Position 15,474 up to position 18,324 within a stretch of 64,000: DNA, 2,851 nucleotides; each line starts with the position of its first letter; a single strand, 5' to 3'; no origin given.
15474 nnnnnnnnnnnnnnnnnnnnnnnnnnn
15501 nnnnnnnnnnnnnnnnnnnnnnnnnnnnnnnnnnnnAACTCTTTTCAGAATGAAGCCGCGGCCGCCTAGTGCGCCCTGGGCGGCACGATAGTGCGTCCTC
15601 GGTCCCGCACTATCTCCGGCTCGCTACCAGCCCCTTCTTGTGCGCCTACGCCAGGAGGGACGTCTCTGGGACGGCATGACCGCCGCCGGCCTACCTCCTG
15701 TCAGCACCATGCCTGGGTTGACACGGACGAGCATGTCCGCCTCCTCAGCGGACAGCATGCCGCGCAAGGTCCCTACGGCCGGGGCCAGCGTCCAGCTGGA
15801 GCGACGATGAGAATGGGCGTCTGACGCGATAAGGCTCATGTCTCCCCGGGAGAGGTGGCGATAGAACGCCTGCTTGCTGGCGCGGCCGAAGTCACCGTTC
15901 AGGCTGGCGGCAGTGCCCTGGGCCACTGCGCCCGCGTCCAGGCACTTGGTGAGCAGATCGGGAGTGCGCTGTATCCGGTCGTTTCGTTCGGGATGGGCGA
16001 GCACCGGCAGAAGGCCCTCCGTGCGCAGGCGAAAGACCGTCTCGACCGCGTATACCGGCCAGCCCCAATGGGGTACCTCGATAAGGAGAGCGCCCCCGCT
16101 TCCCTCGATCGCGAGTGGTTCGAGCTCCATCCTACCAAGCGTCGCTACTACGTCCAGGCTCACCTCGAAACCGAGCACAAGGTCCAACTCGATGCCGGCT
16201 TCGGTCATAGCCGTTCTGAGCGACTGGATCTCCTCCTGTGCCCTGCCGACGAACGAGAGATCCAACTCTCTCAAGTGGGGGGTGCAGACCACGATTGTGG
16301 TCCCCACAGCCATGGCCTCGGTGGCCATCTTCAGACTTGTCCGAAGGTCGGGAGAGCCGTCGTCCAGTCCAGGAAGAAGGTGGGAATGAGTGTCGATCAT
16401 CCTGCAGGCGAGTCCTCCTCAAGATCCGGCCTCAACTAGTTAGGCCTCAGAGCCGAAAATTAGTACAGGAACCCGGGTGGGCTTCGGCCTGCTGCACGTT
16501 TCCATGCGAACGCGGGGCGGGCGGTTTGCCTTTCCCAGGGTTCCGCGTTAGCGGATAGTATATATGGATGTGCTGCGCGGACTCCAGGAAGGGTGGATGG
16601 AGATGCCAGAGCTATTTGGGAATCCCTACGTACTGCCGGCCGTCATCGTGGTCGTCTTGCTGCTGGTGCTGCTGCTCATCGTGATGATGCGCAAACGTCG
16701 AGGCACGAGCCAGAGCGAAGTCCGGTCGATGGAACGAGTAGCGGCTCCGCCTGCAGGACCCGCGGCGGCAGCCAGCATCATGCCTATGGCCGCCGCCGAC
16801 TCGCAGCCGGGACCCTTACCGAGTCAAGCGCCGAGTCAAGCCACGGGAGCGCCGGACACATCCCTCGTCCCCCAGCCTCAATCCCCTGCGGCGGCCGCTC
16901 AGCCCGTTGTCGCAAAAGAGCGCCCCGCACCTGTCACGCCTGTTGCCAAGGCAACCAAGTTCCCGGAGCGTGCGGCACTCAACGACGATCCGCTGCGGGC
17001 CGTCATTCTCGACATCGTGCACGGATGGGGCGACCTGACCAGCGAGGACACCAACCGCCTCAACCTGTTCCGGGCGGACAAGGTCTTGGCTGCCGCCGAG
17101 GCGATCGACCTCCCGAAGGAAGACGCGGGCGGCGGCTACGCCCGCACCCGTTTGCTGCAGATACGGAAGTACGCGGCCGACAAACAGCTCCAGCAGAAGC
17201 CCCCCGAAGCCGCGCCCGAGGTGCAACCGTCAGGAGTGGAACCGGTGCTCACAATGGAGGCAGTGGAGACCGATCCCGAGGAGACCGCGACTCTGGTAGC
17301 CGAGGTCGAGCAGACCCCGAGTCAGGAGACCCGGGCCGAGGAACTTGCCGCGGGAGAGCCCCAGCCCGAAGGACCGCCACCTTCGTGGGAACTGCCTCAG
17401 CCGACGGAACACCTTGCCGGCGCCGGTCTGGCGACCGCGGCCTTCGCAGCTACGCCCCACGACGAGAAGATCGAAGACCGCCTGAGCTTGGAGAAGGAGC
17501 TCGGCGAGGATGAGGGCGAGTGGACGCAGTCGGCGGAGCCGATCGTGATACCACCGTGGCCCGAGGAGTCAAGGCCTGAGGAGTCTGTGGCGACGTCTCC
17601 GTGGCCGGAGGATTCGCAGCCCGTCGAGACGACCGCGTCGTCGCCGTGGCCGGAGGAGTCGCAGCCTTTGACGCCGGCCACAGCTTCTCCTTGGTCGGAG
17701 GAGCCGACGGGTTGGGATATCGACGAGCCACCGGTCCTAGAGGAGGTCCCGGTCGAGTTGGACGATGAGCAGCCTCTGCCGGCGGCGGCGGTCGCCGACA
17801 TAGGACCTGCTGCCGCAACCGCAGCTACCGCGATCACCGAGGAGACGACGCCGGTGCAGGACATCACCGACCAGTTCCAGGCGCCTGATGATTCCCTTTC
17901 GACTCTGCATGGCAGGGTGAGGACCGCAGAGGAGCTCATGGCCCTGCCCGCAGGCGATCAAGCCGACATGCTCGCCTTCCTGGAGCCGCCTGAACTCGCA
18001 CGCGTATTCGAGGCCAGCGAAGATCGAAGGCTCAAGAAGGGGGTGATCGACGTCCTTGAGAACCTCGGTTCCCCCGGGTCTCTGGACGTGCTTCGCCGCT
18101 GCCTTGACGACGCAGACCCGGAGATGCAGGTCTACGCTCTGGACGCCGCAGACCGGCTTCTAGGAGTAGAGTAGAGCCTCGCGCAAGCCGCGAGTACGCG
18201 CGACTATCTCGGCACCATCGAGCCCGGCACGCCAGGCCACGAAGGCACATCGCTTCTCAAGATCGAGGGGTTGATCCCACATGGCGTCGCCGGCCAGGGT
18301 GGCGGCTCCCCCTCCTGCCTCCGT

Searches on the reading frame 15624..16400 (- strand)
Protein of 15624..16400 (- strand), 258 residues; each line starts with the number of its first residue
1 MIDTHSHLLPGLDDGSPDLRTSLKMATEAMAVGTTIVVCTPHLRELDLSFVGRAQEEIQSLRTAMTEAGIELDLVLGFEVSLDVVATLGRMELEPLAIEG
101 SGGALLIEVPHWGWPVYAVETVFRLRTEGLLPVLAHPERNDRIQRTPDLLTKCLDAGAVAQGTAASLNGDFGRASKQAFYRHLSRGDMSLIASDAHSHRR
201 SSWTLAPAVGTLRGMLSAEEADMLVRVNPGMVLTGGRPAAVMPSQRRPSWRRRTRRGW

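Call 10: search_protein_families(library=pfam, proteins=[window:15624-16400:-])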
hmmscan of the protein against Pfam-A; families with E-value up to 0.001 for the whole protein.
window:15624-16400:- (258 aa): 1 family
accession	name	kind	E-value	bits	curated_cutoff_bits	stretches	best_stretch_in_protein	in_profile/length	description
PF19567.5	CpsB_CapC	-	3e-33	115.7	27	1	1-233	1-233/234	Capsular polysaccharide synthesis, CpsB/CapC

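Call 33: find_encoding_contigs(protein=window:15624-16400:-, flank=3000, max_places=8)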
Protein window:15624-16400:- (258 aa): 1 contig read that carries it; 1 place shown.
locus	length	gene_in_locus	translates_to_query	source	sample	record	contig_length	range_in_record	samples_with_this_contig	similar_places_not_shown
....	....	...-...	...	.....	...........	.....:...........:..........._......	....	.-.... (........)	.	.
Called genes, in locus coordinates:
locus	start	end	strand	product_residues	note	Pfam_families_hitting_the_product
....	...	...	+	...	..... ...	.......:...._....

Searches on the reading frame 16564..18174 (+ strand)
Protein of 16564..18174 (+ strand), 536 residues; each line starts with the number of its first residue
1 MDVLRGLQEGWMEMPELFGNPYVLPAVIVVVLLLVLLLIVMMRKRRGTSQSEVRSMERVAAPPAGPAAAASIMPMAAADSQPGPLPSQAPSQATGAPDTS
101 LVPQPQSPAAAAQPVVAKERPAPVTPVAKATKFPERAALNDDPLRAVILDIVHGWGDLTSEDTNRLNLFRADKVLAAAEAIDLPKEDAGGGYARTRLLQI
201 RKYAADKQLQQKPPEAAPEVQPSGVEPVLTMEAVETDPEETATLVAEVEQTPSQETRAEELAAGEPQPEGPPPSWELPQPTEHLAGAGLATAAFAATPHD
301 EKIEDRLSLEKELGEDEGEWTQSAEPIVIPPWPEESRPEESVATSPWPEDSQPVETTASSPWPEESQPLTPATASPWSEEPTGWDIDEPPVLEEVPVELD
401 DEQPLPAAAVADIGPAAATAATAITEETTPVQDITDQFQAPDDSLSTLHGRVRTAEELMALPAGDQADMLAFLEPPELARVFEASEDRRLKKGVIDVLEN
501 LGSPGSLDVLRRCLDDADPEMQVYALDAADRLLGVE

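Call 10: search_protein_families(library=pfam, proteins=[window:16564-18174:+])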
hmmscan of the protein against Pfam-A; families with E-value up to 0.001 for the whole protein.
window:16564-18174:+ (536 aa): 1 family
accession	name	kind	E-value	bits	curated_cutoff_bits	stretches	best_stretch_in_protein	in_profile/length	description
PF13646.12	HEAT_2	-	0.00077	20.1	27.7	0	482-522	8-48/88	HEAT repeats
